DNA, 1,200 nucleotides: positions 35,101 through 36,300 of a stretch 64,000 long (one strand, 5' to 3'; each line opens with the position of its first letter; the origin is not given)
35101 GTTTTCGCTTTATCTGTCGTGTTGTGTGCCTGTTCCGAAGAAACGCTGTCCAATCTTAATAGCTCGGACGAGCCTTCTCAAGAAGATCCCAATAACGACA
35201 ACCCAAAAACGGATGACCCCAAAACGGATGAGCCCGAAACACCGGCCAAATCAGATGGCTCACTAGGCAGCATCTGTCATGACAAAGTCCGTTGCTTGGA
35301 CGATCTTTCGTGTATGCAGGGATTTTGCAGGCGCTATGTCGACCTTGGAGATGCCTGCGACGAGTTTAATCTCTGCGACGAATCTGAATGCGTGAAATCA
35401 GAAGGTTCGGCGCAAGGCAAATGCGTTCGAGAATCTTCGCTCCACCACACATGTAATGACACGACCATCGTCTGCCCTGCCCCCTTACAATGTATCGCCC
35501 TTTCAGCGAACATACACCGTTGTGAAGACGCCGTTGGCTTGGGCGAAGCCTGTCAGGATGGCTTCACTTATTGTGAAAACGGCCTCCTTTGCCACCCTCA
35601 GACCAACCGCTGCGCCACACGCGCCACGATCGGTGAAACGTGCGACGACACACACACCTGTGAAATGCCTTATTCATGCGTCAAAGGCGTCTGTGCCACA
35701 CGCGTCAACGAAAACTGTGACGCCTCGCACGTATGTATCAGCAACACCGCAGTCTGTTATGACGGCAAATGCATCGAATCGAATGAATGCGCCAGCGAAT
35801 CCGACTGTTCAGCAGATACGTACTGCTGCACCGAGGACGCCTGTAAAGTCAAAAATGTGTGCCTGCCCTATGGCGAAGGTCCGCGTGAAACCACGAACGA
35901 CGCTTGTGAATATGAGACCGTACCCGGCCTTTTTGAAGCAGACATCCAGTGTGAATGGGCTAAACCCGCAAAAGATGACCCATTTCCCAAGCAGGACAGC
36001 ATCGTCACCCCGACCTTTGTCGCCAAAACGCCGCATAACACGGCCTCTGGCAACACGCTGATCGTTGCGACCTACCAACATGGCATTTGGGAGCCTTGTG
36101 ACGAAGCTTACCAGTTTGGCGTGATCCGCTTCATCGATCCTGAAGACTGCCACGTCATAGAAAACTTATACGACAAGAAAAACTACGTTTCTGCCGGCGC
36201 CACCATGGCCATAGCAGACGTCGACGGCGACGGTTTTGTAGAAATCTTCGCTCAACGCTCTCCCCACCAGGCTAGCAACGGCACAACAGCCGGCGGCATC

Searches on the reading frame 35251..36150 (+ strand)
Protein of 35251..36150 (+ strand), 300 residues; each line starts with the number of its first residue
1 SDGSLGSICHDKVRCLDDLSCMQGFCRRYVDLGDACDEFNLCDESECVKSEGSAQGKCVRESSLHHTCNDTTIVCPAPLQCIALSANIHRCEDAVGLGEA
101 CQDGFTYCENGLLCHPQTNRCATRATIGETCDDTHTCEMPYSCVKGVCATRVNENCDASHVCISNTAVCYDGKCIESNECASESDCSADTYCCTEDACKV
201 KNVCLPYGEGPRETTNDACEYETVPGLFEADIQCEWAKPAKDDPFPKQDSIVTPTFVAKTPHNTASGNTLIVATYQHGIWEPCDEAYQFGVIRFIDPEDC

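Call 52: search_protein_families(library=pfam, proteins=[window:35251-35970:+], max_evalue=10)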
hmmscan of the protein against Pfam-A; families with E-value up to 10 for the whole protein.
window:35251-35970:+ (240 aa): 2 families
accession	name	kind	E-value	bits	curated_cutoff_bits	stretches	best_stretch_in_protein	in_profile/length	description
PF01683.23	EB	-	0.0012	19.3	24.3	4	118-149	9-40/52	EB module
PF23416.1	DUF7107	-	0.28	12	24.6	1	107-149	7-47/48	Domain of unknown function (DUF7107)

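Call 72: search_protein_families(library=ncbifam, proteins=[window:35251-36150:+], max_evalue=10)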
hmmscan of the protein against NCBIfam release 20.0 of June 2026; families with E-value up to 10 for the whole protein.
window:35251-36150:+ (300 aa): 0 families
